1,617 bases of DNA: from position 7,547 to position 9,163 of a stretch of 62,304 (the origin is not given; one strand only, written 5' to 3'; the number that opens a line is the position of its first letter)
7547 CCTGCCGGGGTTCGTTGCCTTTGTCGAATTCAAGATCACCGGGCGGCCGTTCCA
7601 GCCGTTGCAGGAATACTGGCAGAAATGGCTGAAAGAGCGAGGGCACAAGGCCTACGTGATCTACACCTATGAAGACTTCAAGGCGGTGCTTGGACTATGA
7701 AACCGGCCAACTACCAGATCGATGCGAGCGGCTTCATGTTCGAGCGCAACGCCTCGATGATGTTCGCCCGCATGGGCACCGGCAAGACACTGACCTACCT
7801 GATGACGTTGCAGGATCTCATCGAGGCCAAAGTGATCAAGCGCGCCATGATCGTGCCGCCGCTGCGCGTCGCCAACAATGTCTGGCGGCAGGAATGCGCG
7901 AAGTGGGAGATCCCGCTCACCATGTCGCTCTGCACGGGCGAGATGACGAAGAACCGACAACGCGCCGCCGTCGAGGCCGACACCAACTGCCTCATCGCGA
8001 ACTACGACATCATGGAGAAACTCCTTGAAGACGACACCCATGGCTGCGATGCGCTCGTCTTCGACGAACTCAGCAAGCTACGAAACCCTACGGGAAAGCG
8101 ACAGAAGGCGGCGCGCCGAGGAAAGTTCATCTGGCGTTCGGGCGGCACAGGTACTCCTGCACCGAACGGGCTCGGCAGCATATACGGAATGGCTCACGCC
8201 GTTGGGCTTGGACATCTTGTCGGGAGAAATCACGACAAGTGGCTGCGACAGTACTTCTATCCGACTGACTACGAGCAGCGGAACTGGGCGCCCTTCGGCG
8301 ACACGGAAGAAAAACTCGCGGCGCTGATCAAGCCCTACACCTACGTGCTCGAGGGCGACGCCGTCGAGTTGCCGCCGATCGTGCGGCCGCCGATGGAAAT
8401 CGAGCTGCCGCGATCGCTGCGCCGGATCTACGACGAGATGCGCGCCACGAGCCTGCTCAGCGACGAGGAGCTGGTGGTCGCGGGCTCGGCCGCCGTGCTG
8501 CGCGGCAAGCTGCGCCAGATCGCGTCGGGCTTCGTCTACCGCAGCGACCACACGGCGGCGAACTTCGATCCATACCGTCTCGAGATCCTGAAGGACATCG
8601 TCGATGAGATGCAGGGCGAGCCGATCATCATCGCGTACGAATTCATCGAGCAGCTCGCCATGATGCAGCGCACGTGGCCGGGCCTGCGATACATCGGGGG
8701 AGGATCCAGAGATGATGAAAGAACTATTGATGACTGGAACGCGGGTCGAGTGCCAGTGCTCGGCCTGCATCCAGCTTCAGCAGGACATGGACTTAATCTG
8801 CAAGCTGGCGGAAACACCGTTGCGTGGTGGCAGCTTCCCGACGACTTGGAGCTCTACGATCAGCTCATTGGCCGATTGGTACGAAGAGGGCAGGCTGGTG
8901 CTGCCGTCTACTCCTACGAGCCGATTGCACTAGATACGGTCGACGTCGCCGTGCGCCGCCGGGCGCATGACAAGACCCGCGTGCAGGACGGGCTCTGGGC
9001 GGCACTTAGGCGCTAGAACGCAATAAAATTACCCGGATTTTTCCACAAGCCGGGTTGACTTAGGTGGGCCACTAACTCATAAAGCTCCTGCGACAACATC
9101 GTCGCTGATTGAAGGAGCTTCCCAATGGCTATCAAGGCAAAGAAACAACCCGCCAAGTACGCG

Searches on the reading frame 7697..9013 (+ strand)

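Call 45: search_protein_families(library=phrogs, proteins=[window:7697-9013:+], max_evalue=0.00001)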
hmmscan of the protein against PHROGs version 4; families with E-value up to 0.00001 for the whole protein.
window:7697-9013:+ (439 aa): 3 families
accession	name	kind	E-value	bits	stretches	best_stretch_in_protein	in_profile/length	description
phrog_62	-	DNA, RNA and nucleotide metabolism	4.9e-97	327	1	1-438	695-1137/1881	DNA helicase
phrog_11354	-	unknown function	1.2e-20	74.3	1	338-437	10-108/116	-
phrog_16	-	DNA, RNA and nucleotide metabolism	1e-06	28.2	0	1-415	271-599/986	DNA helicase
